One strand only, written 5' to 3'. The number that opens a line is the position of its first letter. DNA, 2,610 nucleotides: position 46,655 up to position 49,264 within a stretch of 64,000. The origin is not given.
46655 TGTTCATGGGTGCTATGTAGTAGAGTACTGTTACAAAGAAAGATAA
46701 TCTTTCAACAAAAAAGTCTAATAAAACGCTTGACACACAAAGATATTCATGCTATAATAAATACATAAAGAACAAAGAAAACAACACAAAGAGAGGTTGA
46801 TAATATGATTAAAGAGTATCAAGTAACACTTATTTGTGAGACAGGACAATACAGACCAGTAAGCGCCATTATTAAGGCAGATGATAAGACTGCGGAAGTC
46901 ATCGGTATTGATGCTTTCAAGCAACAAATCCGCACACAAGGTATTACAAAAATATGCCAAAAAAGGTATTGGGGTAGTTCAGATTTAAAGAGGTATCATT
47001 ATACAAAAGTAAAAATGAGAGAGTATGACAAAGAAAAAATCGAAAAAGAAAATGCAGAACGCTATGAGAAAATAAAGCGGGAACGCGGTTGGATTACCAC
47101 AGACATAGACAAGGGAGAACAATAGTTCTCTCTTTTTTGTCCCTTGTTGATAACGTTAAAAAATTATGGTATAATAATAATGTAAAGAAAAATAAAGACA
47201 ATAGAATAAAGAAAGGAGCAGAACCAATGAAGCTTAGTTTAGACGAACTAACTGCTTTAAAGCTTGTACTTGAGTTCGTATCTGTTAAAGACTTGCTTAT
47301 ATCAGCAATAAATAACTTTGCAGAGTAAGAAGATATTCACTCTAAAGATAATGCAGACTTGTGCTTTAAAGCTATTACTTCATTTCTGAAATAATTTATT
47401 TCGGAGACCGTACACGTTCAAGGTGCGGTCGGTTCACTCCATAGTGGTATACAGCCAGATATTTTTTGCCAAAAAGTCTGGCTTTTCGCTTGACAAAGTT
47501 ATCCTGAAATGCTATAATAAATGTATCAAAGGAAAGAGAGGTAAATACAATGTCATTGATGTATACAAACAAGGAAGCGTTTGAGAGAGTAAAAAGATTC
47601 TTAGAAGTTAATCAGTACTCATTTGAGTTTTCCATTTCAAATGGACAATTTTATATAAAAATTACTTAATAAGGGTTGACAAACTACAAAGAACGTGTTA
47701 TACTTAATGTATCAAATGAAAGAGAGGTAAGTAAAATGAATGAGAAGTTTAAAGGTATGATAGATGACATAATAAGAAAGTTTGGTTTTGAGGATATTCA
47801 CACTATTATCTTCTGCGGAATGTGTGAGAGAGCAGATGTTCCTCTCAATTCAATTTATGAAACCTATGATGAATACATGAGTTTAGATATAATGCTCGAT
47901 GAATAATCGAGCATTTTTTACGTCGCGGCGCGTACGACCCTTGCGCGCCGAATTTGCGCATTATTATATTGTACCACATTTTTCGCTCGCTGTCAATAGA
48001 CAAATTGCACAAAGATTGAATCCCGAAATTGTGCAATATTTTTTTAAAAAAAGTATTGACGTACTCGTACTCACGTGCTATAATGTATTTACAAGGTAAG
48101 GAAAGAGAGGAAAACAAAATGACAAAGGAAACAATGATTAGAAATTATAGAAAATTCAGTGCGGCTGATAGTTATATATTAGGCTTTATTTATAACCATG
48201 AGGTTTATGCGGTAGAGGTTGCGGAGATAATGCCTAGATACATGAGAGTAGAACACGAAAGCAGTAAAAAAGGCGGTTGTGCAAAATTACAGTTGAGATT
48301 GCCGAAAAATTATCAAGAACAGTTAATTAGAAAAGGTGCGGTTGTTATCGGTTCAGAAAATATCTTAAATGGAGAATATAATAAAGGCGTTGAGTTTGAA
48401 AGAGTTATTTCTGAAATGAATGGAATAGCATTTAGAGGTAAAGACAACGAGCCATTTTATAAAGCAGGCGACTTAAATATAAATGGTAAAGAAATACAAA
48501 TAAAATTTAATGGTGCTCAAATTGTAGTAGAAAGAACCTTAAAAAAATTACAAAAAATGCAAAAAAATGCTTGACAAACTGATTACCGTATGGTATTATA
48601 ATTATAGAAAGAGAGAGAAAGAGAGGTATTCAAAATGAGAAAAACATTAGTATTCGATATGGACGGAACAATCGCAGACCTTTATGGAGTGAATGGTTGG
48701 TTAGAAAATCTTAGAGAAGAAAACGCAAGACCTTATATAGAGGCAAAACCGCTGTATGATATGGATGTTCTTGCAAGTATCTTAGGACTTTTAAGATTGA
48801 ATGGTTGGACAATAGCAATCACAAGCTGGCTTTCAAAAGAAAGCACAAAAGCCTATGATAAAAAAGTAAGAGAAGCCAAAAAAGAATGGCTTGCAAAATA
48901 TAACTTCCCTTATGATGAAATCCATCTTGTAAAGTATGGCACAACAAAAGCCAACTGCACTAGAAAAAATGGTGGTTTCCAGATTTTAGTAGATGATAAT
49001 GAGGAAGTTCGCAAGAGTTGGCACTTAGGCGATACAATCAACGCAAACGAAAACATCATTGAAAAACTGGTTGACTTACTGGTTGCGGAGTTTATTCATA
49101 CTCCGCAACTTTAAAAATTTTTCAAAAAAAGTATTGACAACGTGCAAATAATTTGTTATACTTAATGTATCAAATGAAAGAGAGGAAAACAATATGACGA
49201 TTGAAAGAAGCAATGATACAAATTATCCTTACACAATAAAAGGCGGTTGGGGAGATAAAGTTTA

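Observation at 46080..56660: Early region built from promoter-gene-terminator cassettes joined by a recurring ~150-bp boundary module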

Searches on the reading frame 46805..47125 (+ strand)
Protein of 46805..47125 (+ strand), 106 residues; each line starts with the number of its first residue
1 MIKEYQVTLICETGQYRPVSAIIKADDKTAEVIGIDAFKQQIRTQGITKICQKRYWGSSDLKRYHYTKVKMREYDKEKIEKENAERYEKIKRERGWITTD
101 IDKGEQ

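Call 15: search_protein_families(library=pfam, proteins=[window:46805-47125:+], max_evalue=0.01)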
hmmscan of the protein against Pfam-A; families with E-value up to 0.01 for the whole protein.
window:46805-47125:+ (106 aa): 0 families

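Call 16: search_protein_families(library=phrogs, proteins=[window:46805-47125:+], max_evalue=0.001)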
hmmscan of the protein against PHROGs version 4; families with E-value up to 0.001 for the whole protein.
window:46805-47125:+ (106 aa): 0 families

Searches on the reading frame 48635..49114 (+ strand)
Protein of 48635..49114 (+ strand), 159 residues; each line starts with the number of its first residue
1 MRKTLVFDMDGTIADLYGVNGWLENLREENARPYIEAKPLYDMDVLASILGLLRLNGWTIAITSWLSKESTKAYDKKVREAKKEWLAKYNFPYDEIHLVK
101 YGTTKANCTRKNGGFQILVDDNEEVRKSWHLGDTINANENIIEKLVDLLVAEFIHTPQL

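Call 15: search_protein_families(library=pfam, proteins=[window:48635-49114:+], max_evalue=0.01)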
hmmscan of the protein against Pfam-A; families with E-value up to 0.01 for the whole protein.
window:48635-49114:+ (159 aa): 1 family
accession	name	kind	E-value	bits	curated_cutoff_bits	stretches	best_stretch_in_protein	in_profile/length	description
PF00702.32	Hydrolase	-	0.0057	17.5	26.4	1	3-99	2-76/191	haloacid dehalogenase-like hydrolase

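Call 16: search_protein_families(library=phrogs, proteins=[window:48635-49114:+], max_evalue=0.001)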
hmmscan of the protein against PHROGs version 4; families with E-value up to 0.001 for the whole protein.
window:48635-49114:+ (159 aa): 3 families
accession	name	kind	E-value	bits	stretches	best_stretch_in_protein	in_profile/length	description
phrog_2643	-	moron, auxiliary metabolic gene and host takeover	1.9e-06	28.7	0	72-130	86-147/182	5'-3' deoxyribonucleotidase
phrog_420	-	unknown function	3e-06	27.9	0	77-131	113-167/267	unknown function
phrog_415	-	other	1.2e-05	26.1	1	1-129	20-154/218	polynucleotide kinase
